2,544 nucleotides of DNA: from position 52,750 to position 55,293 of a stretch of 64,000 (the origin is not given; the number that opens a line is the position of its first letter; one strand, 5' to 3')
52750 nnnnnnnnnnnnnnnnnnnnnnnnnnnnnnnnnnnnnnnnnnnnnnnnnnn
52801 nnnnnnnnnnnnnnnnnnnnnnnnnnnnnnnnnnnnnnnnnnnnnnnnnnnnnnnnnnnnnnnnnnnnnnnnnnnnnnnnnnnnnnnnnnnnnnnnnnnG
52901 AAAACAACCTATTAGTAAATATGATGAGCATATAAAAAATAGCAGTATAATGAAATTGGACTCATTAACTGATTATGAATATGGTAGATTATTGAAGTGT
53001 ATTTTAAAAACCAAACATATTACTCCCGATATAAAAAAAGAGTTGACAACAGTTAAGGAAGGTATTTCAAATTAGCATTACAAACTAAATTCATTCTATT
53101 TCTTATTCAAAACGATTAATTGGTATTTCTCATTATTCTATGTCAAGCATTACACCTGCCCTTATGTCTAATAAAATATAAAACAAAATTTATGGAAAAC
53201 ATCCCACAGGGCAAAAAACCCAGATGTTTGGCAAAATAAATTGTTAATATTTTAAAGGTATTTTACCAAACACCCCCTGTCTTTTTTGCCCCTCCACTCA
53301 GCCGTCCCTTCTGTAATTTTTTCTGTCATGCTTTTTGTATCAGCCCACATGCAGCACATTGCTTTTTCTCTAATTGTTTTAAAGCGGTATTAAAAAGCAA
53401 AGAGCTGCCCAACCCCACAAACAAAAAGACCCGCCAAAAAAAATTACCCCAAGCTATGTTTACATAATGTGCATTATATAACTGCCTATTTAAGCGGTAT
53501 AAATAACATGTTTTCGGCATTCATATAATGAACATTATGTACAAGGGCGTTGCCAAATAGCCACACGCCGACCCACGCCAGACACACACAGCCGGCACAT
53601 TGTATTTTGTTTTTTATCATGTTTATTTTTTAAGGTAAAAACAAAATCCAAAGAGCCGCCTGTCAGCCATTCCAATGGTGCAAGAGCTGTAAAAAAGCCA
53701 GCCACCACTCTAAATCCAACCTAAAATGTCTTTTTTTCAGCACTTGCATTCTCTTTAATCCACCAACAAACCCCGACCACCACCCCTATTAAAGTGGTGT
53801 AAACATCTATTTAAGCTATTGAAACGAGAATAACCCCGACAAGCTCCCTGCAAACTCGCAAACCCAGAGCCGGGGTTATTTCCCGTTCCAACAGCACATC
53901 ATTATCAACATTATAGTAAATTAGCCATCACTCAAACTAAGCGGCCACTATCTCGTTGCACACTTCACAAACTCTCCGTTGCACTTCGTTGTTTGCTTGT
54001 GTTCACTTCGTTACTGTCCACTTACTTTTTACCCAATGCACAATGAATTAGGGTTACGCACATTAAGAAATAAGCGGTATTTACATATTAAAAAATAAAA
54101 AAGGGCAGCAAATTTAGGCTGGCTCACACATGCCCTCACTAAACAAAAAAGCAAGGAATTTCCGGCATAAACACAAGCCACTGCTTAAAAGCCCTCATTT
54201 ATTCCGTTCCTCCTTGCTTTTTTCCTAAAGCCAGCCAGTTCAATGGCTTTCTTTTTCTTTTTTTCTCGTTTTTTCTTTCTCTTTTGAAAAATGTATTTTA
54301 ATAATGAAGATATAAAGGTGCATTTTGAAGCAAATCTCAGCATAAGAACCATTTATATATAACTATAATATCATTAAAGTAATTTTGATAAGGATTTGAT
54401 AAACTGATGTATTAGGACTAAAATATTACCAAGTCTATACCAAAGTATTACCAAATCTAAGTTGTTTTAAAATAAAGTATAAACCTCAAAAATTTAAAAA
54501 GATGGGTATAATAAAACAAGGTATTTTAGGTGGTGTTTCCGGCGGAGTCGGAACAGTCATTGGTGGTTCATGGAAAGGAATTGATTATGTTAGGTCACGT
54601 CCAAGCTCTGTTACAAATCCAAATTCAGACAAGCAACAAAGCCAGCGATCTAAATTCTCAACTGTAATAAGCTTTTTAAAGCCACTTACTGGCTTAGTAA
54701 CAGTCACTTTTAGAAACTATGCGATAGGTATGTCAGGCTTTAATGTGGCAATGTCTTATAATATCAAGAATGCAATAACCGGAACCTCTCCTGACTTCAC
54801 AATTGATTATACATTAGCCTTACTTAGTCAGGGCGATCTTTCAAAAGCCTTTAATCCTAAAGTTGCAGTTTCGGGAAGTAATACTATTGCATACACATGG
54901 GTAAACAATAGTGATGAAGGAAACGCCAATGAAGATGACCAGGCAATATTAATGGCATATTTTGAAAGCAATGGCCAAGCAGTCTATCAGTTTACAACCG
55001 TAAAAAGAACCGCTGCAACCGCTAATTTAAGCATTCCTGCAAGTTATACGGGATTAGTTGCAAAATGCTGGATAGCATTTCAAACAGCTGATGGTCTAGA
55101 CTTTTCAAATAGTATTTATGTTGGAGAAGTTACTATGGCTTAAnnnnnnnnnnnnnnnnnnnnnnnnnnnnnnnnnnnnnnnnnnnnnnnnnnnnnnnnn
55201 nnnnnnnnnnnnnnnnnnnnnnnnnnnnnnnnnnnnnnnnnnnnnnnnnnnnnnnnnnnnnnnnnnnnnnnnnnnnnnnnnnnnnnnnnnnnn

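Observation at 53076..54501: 1.4-kb ORF-free block with shifted, strand-asymmetric composition and dense repeat and hairpin content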

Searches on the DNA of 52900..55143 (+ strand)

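Call 6: search_rna_families(source=window, start=52900, end=54600, threshold=evalue, max_evalue=10, show_alignments=2)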
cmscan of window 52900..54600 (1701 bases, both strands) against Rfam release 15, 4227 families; matches with E-value up to 10: 11.
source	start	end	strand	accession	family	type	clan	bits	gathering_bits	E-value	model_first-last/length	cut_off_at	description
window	53589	53664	+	RF03323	mir-3613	Gene; miRNA;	-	25.7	91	0.011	6-82/86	no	mir-3613 microRNA precursor family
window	53588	53663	-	RF01024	mir-944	Gene; miRNA;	-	20.2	100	1.9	1-88/88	no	mir-944 microRNA precursor family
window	53457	53543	-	RF04174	MIR4208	Gene; miRNA;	-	20.2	140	4.9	1-191/191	no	MIR4208 microRNA precursor family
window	53588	53663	-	RF04134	MIR7504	Gene; miRNA;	-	19.4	83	3.5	1-124/124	no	MIR7504 microRNA precursor family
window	54379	54429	+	RF00331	snoZ169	Gene; snRNA; snoRNA; CD-box;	-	18.6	55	6.2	1-69/69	no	Small nucleolar RNA Z169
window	53313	53379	+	RF01384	InvR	Gene;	-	18.1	60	2.8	1-91/91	no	Invasion gene-associated RNA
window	53457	53544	-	RF03839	MIR2599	Gene; miRNA;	-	17.6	120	4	1-132/132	no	MIR2599 microRNA precursor family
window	53459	53543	-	RF03374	mir-2001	Gene; miRNA;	-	17.2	74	2.4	1-72/72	no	mir-2001 microRNA precursor family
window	53593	53658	-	RF04097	MIR2630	Gene; miRNA;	-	16.1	144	3.6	27-202/229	no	MIR2630 microRNA precursor family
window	53815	53895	-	RF04143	MIR869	Gene; miRNA;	-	14.8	330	1.1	1-298/298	no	MIR869 microRNA precursor family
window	53809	53901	-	RF04207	MIR5048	Gene; miRNA;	-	13.1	160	3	1-356/356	no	MIR5048 microRNA precursor family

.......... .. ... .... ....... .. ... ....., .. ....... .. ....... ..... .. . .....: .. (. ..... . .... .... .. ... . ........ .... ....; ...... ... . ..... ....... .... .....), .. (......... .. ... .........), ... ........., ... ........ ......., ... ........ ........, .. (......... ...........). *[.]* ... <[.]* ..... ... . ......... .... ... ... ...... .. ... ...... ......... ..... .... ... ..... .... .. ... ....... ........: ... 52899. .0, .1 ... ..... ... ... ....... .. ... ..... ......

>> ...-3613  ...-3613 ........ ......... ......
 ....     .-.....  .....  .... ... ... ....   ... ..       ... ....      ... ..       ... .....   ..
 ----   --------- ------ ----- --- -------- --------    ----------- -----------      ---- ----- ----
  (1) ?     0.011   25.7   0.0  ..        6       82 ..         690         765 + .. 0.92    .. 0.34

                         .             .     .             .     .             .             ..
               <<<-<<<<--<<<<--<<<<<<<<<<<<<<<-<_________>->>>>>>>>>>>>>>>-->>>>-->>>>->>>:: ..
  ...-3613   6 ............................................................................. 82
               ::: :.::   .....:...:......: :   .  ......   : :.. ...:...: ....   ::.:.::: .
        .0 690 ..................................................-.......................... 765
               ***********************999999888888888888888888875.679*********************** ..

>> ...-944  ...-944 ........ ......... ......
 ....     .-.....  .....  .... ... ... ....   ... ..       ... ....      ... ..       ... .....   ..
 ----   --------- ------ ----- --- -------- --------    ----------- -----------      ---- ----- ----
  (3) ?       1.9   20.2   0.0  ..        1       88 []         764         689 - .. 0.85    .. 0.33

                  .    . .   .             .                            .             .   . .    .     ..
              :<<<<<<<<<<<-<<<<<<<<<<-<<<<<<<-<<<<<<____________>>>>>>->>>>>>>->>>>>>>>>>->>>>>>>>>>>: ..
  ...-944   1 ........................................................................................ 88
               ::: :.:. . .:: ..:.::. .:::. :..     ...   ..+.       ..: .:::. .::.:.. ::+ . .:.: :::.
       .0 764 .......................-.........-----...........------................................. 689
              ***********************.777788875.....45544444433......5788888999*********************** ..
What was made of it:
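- On Any Rfam RNA family: Block at E up to 10: only chance miRNA-type hits far below threshold (call 6).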

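Call 37: search_dna_similar(query=window:53076-54501:+, collection=plasmids, mode=distant, max_evalue=0.001)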
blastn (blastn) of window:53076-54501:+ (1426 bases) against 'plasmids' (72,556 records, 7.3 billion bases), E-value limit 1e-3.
No match.

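Call 38: search_dna_similar(query=window:53076-54501:+, collection=phages, mode=distant, max_evalue=0.001)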
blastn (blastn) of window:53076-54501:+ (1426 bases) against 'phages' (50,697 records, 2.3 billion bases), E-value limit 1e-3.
No match.
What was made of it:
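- Tried and rejected: blastn of the whole block against the phage and plasmid collections gave no match (calls 37, 38).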

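Call 67: search_rna_families(sources=[L112, L118, L119, L127, L128, L129, L125, L126, L074, L069, L070, L016], threshold=gathering)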
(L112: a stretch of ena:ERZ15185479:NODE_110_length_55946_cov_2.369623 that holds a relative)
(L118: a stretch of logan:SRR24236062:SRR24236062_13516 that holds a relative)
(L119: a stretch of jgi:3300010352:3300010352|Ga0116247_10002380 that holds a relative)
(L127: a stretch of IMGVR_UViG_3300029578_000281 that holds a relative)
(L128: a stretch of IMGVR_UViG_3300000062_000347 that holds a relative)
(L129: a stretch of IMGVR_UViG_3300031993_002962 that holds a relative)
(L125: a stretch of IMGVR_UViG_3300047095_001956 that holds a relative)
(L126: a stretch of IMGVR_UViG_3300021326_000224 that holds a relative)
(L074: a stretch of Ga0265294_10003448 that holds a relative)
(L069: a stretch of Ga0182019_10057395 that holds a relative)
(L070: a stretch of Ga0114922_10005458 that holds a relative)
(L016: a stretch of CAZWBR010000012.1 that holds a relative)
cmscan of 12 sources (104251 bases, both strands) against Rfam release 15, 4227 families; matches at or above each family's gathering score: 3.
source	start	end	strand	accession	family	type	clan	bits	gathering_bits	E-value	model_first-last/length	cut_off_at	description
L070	3239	3312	-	RF00005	tRNA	Gene; tRNA;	CL00001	72.8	29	8.9e-14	1-71/71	no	tRNA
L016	6813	6886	-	RF00005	tRNA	Gene; tRNA;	CL00001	64.5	29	1.7e-11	1-71/71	no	tRNA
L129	2089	2182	-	RF01705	Flavo-1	Gene; sRNA;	-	45.2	42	2.7e-06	1-76/76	no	Flavo-1 RNA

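Call 91: search_rna_families(sources=[L129, L128, L126, L125, L127, L118, L069, L072], threshold=evalue, max_evalue=0.05)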
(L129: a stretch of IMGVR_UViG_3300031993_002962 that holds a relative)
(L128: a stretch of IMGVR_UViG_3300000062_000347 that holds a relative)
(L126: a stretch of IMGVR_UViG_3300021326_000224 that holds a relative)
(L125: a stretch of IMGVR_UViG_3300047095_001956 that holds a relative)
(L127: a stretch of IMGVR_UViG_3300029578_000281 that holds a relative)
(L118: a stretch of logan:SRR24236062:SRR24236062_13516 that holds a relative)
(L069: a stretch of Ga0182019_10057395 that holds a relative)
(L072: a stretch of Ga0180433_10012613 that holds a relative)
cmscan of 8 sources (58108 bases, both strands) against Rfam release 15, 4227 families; matches with E-value up to 0.05: 1.
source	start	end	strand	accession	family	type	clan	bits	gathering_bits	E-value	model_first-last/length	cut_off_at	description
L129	2089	2182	-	RF01705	Flavo-1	Gene; sRNA;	-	45.2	42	1.5e-06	1-76/76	no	Flavo-1 RNA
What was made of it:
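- On Any Rfam RNA family: Twelve related loci: nothing at the element (calls 67, 91).
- Closest known: Flavo-1 RNA. Different: There is no match of the block or of B to any Rfam model, even at E up to 10 (calls 6, 67, 91).
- No Rfam family matches (calls 6, 67, 91). In L129 a Flavo-1 RNA lies on that strand about 100 nt away (calls 67, 91).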

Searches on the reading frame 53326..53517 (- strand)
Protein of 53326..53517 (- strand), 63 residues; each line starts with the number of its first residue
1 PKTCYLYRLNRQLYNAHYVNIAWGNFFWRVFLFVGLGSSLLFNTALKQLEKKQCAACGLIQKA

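Call 116: search_protein_families(library=pfam, proteins=[window:53326-53517:-], max_evalue=1)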
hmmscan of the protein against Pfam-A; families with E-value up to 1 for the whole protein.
window:53326-53517:- (63 aa): 1 family
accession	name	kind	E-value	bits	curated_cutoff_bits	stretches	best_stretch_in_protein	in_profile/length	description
PF14149.11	YhfH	-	0.062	13.6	27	1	47-58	9-20/37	YhfH-like protein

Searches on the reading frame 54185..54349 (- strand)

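Call 116: search_protein_families(library=pfam, proteins=[window:54185-54349:-], max_evalue=1)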
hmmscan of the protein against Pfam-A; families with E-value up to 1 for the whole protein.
window:54185-54349:- (54 aa): 1 family
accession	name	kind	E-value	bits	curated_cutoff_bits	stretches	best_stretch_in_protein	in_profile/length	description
PF07763.18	FEZ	-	0.33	11.1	28.1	1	9-34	210-234/240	FEZ-like protein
